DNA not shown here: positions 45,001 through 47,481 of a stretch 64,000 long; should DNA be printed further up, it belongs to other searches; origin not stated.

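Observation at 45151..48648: Candidate undescribed module: cytoplasmic TPR-like giant + exported HExxH (DUF922-like) protein + exported unknown, translationally coupled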

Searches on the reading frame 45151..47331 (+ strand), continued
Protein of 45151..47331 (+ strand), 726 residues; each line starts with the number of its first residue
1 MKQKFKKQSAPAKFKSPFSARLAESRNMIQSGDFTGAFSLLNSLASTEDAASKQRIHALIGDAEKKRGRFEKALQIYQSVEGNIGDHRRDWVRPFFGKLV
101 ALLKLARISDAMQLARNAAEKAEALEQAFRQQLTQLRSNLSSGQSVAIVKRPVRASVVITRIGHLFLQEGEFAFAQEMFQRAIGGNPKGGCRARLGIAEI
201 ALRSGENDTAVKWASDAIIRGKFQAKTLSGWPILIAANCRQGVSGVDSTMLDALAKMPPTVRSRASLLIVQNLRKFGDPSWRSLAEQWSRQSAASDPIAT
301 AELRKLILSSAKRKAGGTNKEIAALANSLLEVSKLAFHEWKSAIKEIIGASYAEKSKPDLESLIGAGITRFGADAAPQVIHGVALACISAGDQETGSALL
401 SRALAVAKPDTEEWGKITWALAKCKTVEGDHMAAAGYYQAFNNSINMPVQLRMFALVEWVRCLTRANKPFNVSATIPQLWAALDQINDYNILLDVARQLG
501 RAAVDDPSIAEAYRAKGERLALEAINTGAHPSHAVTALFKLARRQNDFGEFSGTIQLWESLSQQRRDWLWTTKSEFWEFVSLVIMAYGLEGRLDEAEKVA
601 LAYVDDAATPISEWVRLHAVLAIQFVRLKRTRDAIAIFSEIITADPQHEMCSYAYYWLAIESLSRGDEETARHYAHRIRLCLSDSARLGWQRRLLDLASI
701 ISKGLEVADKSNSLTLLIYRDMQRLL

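Call 34: search_protein_families(library=pfam, proteins=[L014:7736-9139:+, L015:10236-11306:+, L015:11322-11864:+, L015:11996-12664:+, L015:12661-13101:+, L016:6187-7116:+, L016:7103-8266:+, L016:8268-8738:+, L013:9997-10803:-], max_evalue=0.1)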
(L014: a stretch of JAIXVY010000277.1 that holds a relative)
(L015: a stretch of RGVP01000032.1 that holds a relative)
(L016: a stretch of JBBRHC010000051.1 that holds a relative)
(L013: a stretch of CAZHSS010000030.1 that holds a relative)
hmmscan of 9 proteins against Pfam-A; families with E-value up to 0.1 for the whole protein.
L014:7736-9139:+ (467 aa): 0 families

L015:10236-11306:+ (356 aa): 0 families

L015:11322-11864:+ (180 aa): 1 family
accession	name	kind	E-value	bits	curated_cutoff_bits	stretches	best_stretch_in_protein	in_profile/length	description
PF10387.14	DUF2442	-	0.052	14.2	23.9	0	74-109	2-39/72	Protein of unknown function (DUF2442)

L015:11996-12664:+ (222 aa): 3 families
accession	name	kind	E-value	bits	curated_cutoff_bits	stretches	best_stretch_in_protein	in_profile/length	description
PF07610.17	DUF1573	-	9.9e-26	90.1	26.1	1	42-123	15-96/98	Protein of unknown function (DUF1573)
PF22544.2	HYDIN_VesB_CFA65-like_Ig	-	1.2e-09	38.8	25.5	1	39-122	14-98/100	HYDIN/CFA65/VesB-like, Ig-like domain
PF00114.24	Pilin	-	0.046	15.1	22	1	39-116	16-88/108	Pilin (bacterial filament)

L015:12661-13101:+ (146 aa): 1 family
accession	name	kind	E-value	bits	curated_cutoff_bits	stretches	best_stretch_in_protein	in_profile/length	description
PF00581.25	Rhodanese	-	1.1e-16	61.5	22.2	1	57-143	13-101/102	Rhodanese-like domain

L016:6187-7116:+ (309 aa): 0 families

L016:7103-8266:+ (387 aa): 0 families

L016:8268-8738:+ (156 aa): 1 family
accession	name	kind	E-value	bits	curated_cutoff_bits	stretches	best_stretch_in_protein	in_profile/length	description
PF12158.14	DUF3592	-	2.4e-05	25.3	25.3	1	61-128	16-83/84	Domain of unknown function (DUF3592)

L013:9997-10803:- (268 aa): 0 families

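Call 42: find_encoding_contigs(protein=P0003, flank=8000, max_places=3)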
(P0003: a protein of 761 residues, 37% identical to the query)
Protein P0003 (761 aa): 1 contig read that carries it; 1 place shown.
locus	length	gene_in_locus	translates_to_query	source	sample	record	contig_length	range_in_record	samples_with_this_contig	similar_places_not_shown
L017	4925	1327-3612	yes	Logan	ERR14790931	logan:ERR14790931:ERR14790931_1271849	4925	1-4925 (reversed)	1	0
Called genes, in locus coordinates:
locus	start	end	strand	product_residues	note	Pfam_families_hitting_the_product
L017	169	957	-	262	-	PF01048:PNP_UDP_1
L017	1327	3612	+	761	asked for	PF07719:TPR_2 (faint), PF13428:TPR_14 (faint), PF13432:TPR_16 (faint), PF14559:TPR_19 (faint), PF13176:TPR_7 (faint), PF13174:TPR_6 (faint), PF13181:TPR_8 (faint)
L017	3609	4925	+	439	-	?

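Call 43: find_encoding_contigs(protein=P0009, flank=8000, max_places=3)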
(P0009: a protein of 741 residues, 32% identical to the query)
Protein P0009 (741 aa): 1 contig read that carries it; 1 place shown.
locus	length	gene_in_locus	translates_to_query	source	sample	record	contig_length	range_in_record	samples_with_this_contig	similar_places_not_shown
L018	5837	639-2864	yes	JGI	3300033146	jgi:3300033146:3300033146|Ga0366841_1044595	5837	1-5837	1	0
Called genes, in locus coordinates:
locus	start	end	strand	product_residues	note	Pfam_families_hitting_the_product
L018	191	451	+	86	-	-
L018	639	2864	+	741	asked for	PF13424:TPR_12 (faint), PF07719:TPR_2 (faint), PF13432:TPR_16 (faint), PF13428:TPR_14 (faint)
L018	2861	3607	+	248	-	-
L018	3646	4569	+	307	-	-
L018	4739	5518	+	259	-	PF00902:TatC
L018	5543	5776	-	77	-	PF02416:TatA_B_E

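Call 44: find_encoding_contigs(protein=P0005, flank=8000, max_places=3)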
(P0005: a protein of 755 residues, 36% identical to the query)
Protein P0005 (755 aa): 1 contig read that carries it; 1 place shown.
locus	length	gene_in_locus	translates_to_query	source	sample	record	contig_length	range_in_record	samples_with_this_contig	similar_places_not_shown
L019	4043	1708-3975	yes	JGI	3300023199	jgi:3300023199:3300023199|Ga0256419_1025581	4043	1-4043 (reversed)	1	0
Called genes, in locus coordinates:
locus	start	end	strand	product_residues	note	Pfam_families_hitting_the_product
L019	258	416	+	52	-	-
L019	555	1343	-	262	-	PF01048:PNP_UDP_1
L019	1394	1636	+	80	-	-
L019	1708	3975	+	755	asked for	PF13428:TPR_14 (faint), PF14559:TPR_19 (faint), PF00515:TPR_1 (faint), PF07719:TPR_2 (faint), PF13181:TPR_8 (faint)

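Call 71: search_solved_structures(query=A2, max_evalue=0.01)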
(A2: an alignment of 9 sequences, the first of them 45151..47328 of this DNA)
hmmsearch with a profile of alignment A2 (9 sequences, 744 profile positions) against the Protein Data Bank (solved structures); distinct sequences matched with E-value up to 0.01: 11.
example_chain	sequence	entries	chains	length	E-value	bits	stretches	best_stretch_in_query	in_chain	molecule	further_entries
6frk_r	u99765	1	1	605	5.1e-05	24.9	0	597-651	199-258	Signal recognition particle subunit SRP72,Signal recognition particle subunit SRP72,Signal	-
8qvw_B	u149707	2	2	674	8.7e-05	24.1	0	597-651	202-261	Signal recognition particle subunit SRP72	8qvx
7nfx_z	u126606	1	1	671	8.9e-05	24.1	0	597-651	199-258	Signal recognition particle subunit SRP72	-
7obq_z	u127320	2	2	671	9e-05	24.1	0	597-651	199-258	Signal recognition particle subunit SRP72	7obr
8bu0_A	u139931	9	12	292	0.00012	23.6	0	36-189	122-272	Consensus tetratricopeptide repeat protein | Crystal structure of an 8-repeat consensus TPR superhelix with Zinc. | Monomer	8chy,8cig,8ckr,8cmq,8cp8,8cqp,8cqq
2fo7_A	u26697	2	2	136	0.0029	19.1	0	615-682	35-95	SYNTHETIC CONSENSUS TPR PROTEIN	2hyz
8ch0_A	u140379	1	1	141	0.0042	18.5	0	172-678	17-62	Consensus tetratricopeptide repeat protein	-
7obi_A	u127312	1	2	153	0.0072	17.8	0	167-223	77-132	CTPR-rv4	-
1na0_A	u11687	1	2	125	0.0073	17.7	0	34-96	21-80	designed protein CTPR3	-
2kc7_A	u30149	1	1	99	0.0077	17.6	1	25-95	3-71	bfr218_protein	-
3kd7_A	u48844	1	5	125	0.0078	17.6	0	35-99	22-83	CTPR390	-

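Call 72: search_protein_families(library=phrogs, proteins=[window:45151-47331:+], max_evalue=0.01)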
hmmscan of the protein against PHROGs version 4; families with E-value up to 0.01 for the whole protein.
window:45151-47331:+ (726 aa): 0 families

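Call 88: search_protein_families(library=pfam, proteins=[L018:2861-3607:+, L018:3646-4569:+], max_evalue=0.1)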
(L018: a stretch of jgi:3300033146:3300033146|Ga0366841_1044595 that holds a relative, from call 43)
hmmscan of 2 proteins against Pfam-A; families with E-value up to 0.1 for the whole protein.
L018:2861-3607:+ (248 aa): 0 families

L018:3646-4569:+ (307 aa): 4 families
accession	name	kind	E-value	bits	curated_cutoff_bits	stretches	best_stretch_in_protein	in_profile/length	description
PF00023.36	Ank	-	0.00073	20.2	21.1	1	74-99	5-30/33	Ankyrin repeat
PF13857.12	Ank_5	-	0.0036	18.1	27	1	73-107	18-53/56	Ankyrin repeats (many copies)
PF13637.12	Ank_4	-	0.0047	17.7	22.7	1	78-106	4-33/50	Ankyrin repeats (many copies)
PF12796.13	Ank_2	-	0.014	16.3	27.3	1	73-99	62-88/90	Ankyrin repeats (3 copies)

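Call 90: search_protein_families(library=ncbifam, proteins=[L004:7452-7703:+, L009:1418-1666:+, L013:7461-7718:+, L014:1840-2091:+, L015:7578-7838:+, L016:3509-3760:+, L018:191-448:+, L019:1394-1633:+, L007:5043-5294:+], max_evalue=1)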
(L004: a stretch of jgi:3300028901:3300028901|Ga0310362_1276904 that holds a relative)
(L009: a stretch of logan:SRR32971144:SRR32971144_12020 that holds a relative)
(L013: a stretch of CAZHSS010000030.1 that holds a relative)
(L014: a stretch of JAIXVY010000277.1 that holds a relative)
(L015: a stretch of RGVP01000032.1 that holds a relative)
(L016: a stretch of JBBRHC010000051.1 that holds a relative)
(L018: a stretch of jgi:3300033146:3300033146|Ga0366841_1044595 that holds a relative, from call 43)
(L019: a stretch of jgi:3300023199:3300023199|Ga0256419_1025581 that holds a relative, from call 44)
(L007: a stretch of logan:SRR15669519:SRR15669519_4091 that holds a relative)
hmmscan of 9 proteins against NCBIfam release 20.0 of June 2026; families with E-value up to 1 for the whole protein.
L004:7452-7703:+ (84 aa): 1 family
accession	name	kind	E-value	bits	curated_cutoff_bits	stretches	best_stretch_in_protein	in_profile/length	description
TIGR01409.1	TAT_signal_seq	domain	0.79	10.2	16.7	0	5-23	1-17/29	twin-arginine translocation signal domain-containing protein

L009:1418-1666:+ (83 aa): 3 families
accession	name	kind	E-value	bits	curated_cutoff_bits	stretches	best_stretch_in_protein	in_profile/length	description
TIGR01409.1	TAT_signal_seq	domain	0.0044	17.3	16.7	1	4-22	1-19/29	twin-arginine translocation signal domain-containing protein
NF008135.0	PRK10883.1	equivalog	0.05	12.1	581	1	3-28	2-27/471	cell division protein FtsP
TIGR02811.1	formate_TAT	hypoth_equivalog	0.12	12.7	48.45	1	3-22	8-27/66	formate dehydrogenase region TAT target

L013:7461-7718:+ (86 aa): 2 families
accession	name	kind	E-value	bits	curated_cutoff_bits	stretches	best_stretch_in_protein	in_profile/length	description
TIGR01409.1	TAT_signal_seq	domain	0.00086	19.6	16.7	1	4-27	1-24/29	twin-arginine translocation signal domain-containing protein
TIGR02811.1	formate_TAT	hypoth_equivalog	0.15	12.4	48.45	1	3-27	8-32/66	formate dehydrogenase region TAT target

L014:1840-2091:+ (84 aa): 4 families
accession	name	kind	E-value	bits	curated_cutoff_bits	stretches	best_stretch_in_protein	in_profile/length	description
TIGR01409.1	TAT_signal_seq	domain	0.0035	17.6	16.7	1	4-23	2-21/29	twin-arginine translocation signal domain-containing protein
TIGR02811.1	formate_TAT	hypoth_equivalog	0.02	15.2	48.45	1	2-27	8-33/66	formate dehydrogenase region TAT target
NF058582.1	Microco_LAVTG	domain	0.039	14.1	27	1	13-33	12-32/34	LAVTG motif-containing sortase-dependent surface protein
TIGR03149.1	cyt_nit_nrfC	equivalog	0.23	10.8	377.6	1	3-56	2-55/225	cytochrome c nitrite reductase Fe-S protein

L015:7578-7838:+ (87 aa): 1 family
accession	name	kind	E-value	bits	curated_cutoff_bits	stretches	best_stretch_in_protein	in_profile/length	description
TIGR01409.1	TAT_signal_seq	domain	0.0061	16.9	16.7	1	5-26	2-23/29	twin-arginine translocation signal domain-containing protein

L016:3509-3760:+ (84 aa): 3 families
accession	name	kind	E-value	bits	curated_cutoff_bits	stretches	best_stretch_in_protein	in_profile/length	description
TIGR01409.1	TAT_signal_seq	domain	0.00016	21.9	16.7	1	4-26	2-22/29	twin-arginine translocation signal domain-containing protein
TIGR02811.1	formate_TAT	hypoth_equivalog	0.0013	19.1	48.45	1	2-32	8-38/66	formate dehydrogenase region TAT target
TIGR03149.1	cyt_nit_nrfC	equivalog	0.05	13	377.6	1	3-57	2-56/225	cytochrome c nitrite reductase Fe-S protein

L018:191-448:+ (86 aa): 1 family
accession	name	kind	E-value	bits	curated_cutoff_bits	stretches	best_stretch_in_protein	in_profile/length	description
TIGR01409.1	TAT_signal_seq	domain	0.0098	16.2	16.7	1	4-23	1-20/29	twin-arginine translocation signal domain-containing protein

L019:1394-1633:+ (80 aa): 1 family
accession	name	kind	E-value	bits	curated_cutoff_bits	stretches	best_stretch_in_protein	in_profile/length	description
NF008877.0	PRK11913.1-2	equivalog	0.057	12.5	247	1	30-62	76-108/264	phenylalanine 4-monooxygenase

L007:5043-5294:+ (84 aa): 0 families
